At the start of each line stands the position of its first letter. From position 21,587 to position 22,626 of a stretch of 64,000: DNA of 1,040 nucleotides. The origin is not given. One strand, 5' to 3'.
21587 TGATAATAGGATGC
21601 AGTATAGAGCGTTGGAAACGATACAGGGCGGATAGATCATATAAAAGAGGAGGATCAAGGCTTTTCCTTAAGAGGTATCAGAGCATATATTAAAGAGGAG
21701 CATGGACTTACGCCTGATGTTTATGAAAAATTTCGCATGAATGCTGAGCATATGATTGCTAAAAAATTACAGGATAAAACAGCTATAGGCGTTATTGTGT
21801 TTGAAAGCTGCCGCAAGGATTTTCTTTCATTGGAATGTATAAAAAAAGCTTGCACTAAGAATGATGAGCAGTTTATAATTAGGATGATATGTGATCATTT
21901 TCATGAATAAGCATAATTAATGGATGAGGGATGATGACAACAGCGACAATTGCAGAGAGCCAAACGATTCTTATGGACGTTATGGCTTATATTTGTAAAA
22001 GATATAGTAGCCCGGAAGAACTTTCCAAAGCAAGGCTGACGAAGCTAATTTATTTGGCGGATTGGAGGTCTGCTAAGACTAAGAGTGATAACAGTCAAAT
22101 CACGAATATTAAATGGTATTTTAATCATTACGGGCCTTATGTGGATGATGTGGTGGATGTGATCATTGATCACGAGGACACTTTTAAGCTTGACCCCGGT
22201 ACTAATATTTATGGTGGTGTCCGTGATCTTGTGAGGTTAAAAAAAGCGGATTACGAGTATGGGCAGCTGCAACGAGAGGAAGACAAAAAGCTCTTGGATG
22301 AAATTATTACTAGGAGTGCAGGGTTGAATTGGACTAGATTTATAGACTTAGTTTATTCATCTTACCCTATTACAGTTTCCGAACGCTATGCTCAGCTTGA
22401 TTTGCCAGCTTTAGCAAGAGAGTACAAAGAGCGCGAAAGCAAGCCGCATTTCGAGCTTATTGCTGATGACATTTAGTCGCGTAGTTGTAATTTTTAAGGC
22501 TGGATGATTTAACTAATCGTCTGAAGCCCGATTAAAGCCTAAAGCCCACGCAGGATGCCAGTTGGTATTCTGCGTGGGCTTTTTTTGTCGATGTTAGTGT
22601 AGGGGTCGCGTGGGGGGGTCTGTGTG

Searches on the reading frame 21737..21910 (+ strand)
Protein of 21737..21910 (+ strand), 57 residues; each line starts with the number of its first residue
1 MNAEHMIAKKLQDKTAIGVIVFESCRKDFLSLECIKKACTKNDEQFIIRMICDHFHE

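Call 3: search_protein_families(library=pfam, proteins=[window:21737-21910:+], max_evalue=1)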
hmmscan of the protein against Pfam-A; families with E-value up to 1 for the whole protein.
window:21737-21910:+ (57 aa): 2 families
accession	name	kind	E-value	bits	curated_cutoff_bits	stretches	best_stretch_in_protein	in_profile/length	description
PF03589.19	Antiterm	-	0.069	13.7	26.7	1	11-56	19-57/87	Antitermination protein Q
PF25328.1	PH_MADD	-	0.1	13.3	27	1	20-50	30-59/92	MADD C-terminal PH-like domain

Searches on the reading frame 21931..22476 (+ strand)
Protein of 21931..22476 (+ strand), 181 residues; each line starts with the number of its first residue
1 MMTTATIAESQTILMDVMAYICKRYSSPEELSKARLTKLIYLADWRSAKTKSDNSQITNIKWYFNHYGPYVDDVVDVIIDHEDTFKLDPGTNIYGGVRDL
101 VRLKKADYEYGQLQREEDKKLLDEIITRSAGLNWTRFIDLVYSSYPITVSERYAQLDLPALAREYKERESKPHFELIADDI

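Call 3: search_protein_families(library=pfam, proteins=[window:21931-22476:+], max_evalue=1)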
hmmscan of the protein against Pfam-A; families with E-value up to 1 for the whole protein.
window:21931-22476:+ (181 aa): 1 family
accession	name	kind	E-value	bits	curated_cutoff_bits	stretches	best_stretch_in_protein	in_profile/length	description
PF13274.11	SocA_Panacea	-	5.5e-10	40.6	25.7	1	36-143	1-108/113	Antitoxin SocA-like, Panacea domain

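Call 4: search_protein_families(library=padloc, proteins=[window:21931-22476:+], max_evalue=1)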
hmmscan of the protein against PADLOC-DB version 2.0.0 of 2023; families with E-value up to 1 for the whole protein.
window:21931-22476:+ (181 aa): 1 family
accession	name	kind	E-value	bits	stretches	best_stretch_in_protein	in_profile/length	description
PDLC02990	DarG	-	0.0018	15.8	1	15-85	165-226/329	-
